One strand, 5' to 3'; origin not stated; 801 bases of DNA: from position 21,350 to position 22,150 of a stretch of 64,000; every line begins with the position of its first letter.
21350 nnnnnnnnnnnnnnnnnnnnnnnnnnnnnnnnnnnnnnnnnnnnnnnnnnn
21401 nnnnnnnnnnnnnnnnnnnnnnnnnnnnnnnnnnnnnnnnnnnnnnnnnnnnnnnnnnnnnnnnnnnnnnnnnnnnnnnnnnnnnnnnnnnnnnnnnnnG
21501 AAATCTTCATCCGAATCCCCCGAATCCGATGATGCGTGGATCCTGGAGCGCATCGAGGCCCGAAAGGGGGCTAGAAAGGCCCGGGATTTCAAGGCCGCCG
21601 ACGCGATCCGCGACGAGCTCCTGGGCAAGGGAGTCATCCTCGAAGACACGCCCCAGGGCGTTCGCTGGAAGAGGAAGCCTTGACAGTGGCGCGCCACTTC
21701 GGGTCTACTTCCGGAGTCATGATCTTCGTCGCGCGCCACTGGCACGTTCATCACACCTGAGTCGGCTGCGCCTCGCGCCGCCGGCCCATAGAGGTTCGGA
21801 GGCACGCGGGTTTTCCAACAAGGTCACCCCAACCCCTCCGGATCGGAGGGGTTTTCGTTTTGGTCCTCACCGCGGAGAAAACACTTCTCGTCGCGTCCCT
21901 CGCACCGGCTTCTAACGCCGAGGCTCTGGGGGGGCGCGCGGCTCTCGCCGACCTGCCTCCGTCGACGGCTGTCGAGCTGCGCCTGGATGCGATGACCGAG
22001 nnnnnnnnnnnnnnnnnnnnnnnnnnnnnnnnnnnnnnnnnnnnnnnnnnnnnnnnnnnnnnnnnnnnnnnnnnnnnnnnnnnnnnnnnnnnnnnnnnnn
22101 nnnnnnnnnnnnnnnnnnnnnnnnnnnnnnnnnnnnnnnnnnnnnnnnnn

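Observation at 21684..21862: Mixed His/Trp leader peptide (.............) and attenuator controlling a combined aro-his-trp supraoperon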

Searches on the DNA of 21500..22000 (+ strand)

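Call 4: search_rna_families(source=window, start=21500, end=22000, threshold=evalue, max_evalue=10, show_alignments=3)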
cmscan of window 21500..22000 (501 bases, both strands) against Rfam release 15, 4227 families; matches with E-value up to 10: 5.
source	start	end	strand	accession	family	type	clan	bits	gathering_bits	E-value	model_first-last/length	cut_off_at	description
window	21544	21652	-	RF02232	sX13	Gene; sRNA;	-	17.7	50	0.47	1-115/115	no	Xanthomonadaceae sRNA sX13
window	21551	21633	+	RF01518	pRNA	Gene;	-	17.7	34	0.69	1-90/90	no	NoRC associated RNA, pRNA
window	21676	21750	-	RF00757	mir-275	Gene; miRNA;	-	17.4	56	0.57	1-89/89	no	mir-275 microRNA precursor family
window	21556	21630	+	RF02794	Pab19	Gene; snRNA; snoRNA; HACA-box;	-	17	55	3.2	1-102/102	no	Pab19 RNA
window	21831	21853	-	RF01772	rnk_pseudo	Cis-reg; leader;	-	15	55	6.9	75-98/108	no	Pseudomonas rnk leader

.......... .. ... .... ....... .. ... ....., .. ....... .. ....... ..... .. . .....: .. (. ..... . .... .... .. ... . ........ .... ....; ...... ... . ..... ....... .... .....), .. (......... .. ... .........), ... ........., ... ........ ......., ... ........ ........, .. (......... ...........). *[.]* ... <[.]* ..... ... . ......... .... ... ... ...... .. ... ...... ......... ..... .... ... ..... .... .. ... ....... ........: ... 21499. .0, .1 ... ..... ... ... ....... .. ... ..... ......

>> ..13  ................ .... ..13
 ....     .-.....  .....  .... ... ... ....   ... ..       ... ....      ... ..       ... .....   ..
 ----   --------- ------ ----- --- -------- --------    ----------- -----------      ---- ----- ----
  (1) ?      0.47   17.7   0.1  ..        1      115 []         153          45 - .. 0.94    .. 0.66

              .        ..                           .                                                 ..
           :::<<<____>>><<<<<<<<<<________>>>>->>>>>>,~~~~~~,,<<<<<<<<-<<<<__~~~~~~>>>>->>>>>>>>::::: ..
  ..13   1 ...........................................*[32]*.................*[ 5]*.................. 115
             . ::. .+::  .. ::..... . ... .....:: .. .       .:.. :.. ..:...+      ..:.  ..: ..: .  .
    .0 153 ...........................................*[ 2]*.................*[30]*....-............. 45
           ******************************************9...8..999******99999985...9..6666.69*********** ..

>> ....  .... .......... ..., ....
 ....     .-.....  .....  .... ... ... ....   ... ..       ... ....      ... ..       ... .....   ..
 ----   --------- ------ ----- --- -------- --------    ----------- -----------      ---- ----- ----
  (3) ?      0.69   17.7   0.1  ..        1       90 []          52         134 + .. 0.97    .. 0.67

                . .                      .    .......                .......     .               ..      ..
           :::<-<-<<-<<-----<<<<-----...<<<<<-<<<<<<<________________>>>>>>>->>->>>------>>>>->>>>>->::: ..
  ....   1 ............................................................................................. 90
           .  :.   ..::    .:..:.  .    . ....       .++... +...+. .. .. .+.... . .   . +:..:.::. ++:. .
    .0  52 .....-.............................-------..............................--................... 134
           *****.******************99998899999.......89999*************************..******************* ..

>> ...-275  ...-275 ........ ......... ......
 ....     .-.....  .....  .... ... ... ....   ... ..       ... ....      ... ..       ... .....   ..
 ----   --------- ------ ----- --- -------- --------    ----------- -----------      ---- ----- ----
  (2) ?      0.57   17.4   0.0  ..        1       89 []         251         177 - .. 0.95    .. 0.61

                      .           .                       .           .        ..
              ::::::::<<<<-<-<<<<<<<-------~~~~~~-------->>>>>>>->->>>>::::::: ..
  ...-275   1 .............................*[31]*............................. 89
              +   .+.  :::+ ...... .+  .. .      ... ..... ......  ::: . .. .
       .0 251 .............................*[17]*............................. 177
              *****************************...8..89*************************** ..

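Call 24: build_rna_model(alignment_id=A3, structure=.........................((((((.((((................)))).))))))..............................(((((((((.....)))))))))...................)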
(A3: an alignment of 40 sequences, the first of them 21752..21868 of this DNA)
Model R1 built from alignment A3 (40 sequences, 135 columns); structure: as given.
model positions 116; base pairs 19; branch points 1; effective number of sequences 3.43; information 0.59 bits per position. Calibrated on 0.2 Mb of random sequence (short: E-values are rough).
structure used (alignment columns):
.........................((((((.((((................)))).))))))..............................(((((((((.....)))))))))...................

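Call 26: search_with_rna_model(model_id=R1, sources=[window, L001, L002, L003, L004, L005, L006, L007, L008, L009, L010, L011, L012, L013, L014, L015, L016, L017, L018, L019, L020, L021, L022, L023, L024, L025, L026, L027, L028, L029, L030, L031, L032, L033, L034, L035, L036, L037, L038, L039, L040, L041, L042, L043, L044, L045, L046, L047], make_alignment=true, max_evalue=0.01)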
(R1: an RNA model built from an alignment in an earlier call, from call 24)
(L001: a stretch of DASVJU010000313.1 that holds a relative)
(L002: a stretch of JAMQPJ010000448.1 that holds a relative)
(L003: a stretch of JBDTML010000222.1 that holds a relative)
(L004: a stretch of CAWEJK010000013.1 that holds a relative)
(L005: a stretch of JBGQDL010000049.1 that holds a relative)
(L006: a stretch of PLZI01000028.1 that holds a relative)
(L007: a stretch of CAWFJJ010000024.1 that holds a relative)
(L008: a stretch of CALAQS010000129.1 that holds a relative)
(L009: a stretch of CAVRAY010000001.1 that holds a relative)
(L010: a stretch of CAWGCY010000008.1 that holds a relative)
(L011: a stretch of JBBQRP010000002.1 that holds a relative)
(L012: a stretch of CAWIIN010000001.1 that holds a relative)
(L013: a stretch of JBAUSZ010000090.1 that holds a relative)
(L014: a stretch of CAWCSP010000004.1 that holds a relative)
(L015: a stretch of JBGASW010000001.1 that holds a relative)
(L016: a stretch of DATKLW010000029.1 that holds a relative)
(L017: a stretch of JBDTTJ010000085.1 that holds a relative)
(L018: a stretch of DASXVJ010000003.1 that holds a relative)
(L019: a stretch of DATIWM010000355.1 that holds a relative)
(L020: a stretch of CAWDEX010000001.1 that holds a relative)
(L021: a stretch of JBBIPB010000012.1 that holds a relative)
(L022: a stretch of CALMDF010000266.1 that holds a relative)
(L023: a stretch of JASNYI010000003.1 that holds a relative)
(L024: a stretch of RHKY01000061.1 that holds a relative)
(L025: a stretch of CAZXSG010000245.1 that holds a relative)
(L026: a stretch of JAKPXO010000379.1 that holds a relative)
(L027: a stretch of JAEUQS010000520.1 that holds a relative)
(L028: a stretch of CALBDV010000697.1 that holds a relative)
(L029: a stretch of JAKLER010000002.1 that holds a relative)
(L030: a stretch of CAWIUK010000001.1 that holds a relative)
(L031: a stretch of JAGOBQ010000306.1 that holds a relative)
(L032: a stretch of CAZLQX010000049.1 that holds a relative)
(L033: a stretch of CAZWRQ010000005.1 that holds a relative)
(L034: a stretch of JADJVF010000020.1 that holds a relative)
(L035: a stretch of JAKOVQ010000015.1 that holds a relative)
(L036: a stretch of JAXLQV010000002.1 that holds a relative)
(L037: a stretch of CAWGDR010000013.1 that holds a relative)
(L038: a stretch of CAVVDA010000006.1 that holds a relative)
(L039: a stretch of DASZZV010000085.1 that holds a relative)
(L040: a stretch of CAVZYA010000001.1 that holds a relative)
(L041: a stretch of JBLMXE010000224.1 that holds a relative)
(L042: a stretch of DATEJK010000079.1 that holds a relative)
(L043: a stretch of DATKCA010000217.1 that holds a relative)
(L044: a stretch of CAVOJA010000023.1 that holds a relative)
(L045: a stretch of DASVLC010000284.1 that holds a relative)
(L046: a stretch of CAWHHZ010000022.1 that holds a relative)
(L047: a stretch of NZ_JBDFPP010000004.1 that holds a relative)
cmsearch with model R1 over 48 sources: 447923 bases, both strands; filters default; matches with E-value up to 0.01: 42.
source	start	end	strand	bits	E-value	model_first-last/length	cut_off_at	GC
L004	3891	4007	+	113.5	3.3e-26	1-116/116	no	0.71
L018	3889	4002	+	112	8.1e-26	1-116/116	no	0.67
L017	3888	4001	+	110.4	2e-25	1-116/116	no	0.68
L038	3890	4007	+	110.2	2.2e-25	1-116/116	no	0.71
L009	3891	4007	+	110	2.6e-25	1-116/116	no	0.72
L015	3889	4001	+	108.7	5.3e-25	1-116/116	no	0.65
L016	3887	4001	+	108.3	6.8e-25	1-116/116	no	0.67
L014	3887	4001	+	107.8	9.3e-25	1-116/116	no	0.67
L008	3890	4007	+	107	1.5e-24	1-116/116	no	0.69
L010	3890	4007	+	106.5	2e-24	1-116/116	no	0.73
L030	3887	4001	+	106.1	2.4e-24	1-116/116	no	0.68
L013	3888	4002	+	105.3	3.8e-24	1-116/116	no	0.7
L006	3890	4007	+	104.9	4.9e-24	1-116/116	no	0.69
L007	3891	4007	+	104.7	5.7e-24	1-116/116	no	0.69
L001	3891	4007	+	104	8.2e-24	1-116/116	no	0.7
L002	58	173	+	103.4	1.1e-23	1-116/116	no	0.73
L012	3887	4001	+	103.3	1.2e-23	1-116/116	no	0.69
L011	3893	4007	+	102.7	1.7e-23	1-116/116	no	0.7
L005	3893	4007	+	97.5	3.7e-22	1-116/116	no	0.77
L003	3892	4007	+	95.8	9.6e-22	1-116/116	no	0.69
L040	3798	3913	+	95.6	1.1e-21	1-116/116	no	0.68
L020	3895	4008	+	89.3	4.2e-20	1-116/116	no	0.67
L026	228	347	+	87.9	9.4e-20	1-116/116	no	0.68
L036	3888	4007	+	87.5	1.2e-19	1-116/116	no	0.68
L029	3889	4008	+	85.7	3.5e-19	1-116/116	no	0.66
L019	3892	4008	+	85.3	4.2e-19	1-116/116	no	0.68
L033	3889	4008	+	84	9.4e-19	1-116/116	no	0.66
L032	3889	4008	+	82.6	2e-18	1-116/116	no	0.68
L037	3895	4008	+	82.6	2.1e-18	1-116/116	no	0.66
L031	1495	1614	+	81.3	4.5e-18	1-116/116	no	0.64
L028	1483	1602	+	80.5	7.1e-18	1-116/116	no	0.65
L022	1286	1404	+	79.5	1.3e-17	1-116/116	no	0.68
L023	3880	4001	+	78.4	2.4e-17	1-116/116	no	0.67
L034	3883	4002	+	78.3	2.5e-17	1-116/116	no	0.67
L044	3883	4002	+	78.3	2.5e-17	1-116/116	no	0.67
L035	3881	3993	+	73.7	3.6e-16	1-116/116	no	0.67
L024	3889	4006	+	59.5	1.4e-12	1-116/116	no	0.72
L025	2434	2554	+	58.4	2.6e-12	1-116/116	no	0.65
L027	1969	2089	+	58.4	2.6e-12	1-116/116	no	0.67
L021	1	40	+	41.8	3.9e-08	77-116/116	5'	0.65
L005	3973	4000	-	20.9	0.0075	74-101/116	no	0.71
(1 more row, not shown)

Alignment A4: 42 matches aligned to the model, 138 columns, each read 5' to 3' on its own strand. Consensus structure (alignment columns), stored with it:
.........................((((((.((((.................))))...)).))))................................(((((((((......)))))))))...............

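Call 42: search_with_rna_model(model_id=R1, sources=[L048, L049, L050, L051, L052, L053, L054, L055, L056, L057, L058, L059, L060, L061, L062, L063, L064, L065, L066, L067, L068, L069, L070, L071], max_evalue=0.01)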
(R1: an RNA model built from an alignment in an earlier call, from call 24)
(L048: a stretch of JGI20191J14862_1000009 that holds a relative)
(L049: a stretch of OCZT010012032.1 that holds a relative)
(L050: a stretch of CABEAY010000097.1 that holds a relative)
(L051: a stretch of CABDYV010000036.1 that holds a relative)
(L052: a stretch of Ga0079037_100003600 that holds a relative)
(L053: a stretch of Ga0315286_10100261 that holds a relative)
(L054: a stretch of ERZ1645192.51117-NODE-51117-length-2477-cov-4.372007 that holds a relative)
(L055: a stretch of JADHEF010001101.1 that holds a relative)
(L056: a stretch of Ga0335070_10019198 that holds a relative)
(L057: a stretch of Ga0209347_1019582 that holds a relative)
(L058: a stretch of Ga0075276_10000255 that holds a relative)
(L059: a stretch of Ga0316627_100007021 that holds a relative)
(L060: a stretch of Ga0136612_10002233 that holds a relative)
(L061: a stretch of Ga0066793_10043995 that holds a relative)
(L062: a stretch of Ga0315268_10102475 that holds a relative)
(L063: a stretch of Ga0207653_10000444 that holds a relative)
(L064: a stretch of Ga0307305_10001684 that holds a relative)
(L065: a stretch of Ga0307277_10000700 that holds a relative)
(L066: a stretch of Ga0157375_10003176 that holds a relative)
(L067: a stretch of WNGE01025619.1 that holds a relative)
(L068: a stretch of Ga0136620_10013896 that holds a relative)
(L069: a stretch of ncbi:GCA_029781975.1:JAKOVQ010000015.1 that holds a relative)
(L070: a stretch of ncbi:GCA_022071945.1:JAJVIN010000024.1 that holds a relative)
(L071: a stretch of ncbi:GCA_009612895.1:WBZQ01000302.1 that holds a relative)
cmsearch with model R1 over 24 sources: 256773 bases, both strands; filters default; matches with E-value up to 0.01: 15.
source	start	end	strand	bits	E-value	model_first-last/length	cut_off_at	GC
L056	7263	7377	+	108.3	3.9e-25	1-116/116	no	0.67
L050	6197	6314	+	107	8.5e-25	1-116/116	no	0.69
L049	5792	5909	+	104.9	2.8e-24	1-116/116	no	0.69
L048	9893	10007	+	104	4.6e-24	1-116/116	no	0.71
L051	9891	10007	+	103.4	6.9e-24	1-116/116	no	0.7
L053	1689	1805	+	93.1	2.6e-21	1-116/116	no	0.7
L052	3513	3625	+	87.4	7.1e-20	1-116/116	no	0.7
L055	9889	10008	+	82.5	1.2e-18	1-116/116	no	0.65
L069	961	1073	+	73.7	2.1e-16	1-116/116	no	0.67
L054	1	118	+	67.8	6.3e-15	3-116/116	5'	0.67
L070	903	1020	+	61.7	2.1e-13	1-116/116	no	0.63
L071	703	825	+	55.4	8.3e-12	1-116/116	no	0.67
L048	9973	10000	-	20.6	0.0051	74-101/116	no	0.75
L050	6279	6303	-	20.1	0.0067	77-101/116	no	0.72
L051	9972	9996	-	20.1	0.0067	77-101/116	no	0.72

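Call 44: build_rna_model(alignment_id=A3, structure=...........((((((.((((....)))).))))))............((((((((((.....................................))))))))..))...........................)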
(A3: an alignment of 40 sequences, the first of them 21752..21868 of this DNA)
Model R2 built from alignment A3 (40 sequences, 135 columns); structure: as given.
model positions 116; base pairs 20; branch points 1; effective number of sequences 3.42; information 0.59 bits per position. Calibrated on 0.2 Mb of random sequence (short: E-values are rough).
structure used (alignment columns):
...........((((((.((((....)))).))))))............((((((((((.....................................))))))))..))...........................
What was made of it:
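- Tried and rejected: I therefore built two covariance models to realign (calls 24, 44).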

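Call 46: search_with_rna_model(model_id=R2, sources=[window, L001, L002, L003, L004, L005, L006, L007, L008, L009, L010, L011, L012, L013, L014, L015, L016, L017, L018, L019, L020, L022, L023, L024, L025, L026, L027, L028, L029, L030, L031, L032, L033, L034, L035, L036, L037, L038, L040, L044, L048, L049, L050, L051, L052, L053, L055, L056, L070, L071], make_alignment=true, max_evalue=0.00001)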
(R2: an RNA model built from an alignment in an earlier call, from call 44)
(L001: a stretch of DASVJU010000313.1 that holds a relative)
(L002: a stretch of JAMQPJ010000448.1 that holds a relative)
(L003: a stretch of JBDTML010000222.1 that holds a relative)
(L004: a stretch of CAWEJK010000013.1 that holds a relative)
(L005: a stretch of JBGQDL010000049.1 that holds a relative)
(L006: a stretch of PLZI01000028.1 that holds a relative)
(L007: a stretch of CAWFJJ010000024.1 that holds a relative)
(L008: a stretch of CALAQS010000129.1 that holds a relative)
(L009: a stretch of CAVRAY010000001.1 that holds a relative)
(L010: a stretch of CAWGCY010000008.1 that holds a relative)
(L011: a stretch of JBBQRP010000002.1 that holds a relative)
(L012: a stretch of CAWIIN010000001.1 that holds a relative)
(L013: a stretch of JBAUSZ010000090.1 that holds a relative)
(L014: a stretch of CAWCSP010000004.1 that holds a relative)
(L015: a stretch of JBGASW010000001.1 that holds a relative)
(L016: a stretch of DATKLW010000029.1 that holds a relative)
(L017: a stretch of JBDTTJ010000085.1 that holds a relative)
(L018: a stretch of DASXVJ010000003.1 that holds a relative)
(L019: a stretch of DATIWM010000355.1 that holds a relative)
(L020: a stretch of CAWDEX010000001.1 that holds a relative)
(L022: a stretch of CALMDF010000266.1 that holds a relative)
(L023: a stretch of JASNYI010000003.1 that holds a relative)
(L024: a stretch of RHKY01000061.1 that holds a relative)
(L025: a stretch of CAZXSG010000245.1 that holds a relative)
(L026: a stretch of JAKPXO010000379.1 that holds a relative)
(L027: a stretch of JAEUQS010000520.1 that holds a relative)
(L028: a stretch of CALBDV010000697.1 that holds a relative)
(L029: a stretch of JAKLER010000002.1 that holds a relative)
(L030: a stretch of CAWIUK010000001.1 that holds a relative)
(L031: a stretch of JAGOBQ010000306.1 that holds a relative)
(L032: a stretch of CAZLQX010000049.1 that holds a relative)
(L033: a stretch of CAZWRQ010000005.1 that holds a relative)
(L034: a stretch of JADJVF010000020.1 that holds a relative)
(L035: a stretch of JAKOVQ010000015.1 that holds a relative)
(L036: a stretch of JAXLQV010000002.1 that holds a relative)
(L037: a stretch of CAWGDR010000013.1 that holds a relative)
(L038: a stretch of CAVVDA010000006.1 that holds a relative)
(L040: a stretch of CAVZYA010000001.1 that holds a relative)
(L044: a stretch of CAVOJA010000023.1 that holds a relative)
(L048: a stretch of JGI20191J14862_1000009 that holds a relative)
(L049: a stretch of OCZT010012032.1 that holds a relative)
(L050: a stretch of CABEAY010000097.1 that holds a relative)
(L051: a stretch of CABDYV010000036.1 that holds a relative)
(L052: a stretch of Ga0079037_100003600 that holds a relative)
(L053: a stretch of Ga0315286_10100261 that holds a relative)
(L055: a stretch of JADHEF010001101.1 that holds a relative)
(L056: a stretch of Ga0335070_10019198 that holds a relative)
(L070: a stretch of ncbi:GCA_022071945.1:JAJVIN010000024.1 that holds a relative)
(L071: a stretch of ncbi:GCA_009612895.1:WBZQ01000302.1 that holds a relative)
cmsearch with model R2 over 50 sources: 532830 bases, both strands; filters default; matches with E-value up to 0.00001: 50.
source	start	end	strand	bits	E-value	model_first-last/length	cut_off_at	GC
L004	3891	4007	+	116.1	2.4e-29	1-116/116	no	0.71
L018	3889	4002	+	115.8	2.8e-29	1-116/116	no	0.67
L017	3888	4001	+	114.2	7.6e-29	1-116/116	no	0.68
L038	3890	4007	+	113.3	1.4e-28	1-116/116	no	0.71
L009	3891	4007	+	113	1.7e-28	1-116/116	no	0.72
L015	3889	4001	+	112.6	2.1e-28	1-116/116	no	0.65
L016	3887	4001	+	112.2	2.9e-28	1-116/116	no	0.67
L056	7263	7377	+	112.2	2.9e-28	1-116/116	no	0.67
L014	3887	4001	+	111.6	4.1e-28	1-116/116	no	0.67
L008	3890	4007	+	110.6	7.6e-28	1-116/116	no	0.69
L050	6197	6314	+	110.6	7.6e-28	1-116/116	no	0.69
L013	3888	4002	+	109.4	1.7e-27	1-116/116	no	0.7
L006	3890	4007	+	108.8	2.4e-27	1-116/116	no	0.69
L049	5792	5909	+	108.8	2.4e-27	1-116/116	no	0.69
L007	3891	4007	+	108.8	2.5e-27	1-116/116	no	0.69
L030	3887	4001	+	107.9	4.3e-27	1-116/116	no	0.68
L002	58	173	+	107.5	5.8e-27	1-116/116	no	0.73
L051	9891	10007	+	107.4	5.9e-27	1-116/116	no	0.7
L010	3890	4007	+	107.1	7.2e-27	1-116/116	no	0.73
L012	3887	4001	+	106.5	1e-26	1-116/116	no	0.69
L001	3891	4007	+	105.4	2.2e-26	1-116/116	no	0.7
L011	3893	4007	+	104.6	3.6e-26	1-116/116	no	0.7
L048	9893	10007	+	104.1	5e-26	1-116/116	no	0.71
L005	3893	4008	+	100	7e-25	1-116/116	no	0.76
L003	3892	4007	+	98.2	2.2e-24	1-116/116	no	0.69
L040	3798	3913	+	94.3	2.6e-23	1-116/116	no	0.68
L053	1689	1805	+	91.9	1.2e-22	1-116/116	no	0.7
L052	3513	3625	+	90.1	3.7e-22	1-116/116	no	0.7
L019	3892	4008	+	88.6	9.7e-22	1-116/116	no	0.68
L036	3888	4007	+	86.9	3e-21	1-116/116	no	0.68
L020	3895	4008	+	86.5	3.8e-21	1-116/116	no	0.67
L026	228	347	+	84.9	1e-20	1-116/116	no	0.68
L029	3889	4008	+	83.3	2.9e-20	1-116/116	no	0.66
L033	3889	4008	+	82.6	4.6e-20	1-116/116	no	0.66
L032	3889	4008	+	80.3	2e-19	1-116/116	no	0.68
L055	9889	10008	+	80.2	2.2e-19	1-116/116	no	0.65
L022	1286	1402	+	79.1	4.2e-19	1-116/116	no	0.68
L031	1495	1614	+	78.9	4.9e-19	1-116/116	no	0.64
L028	1483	1602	+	78.6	5.9e-19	1-116/116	no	0.65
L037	3895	4008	+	78.5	6.2e-19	1-116/116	no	0.66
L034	3883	4002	+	78.5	6.3e-19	1-116/116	no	0.67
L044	3883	4002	+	78.5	6.3e-19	1-116/116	no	0.67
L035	3881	3993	+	77.8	9.8e-19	1-116/116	no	0.67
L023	3880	3998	+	77.6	1.1e-18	1-116/116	no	0.67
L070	903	1020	+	66.8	1.1e-15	1-116/116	no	0.63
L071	703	825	+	57.2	5.3e-13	1-116/116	no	0.67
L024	3889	4005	+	56.8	6.4e-13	1-116/116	no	0.72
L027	1969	2089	+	55.9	1.2e-12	1-116/116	no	0.67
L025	2434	2554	+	55.5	1.6e-12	1-116/116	no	0.65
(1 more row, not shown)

Alignment A5: 50 matches aligned to the model, 143 columns, each read 5' to 3' on its own strand. Consensus structure (alignment columns), stored with it:
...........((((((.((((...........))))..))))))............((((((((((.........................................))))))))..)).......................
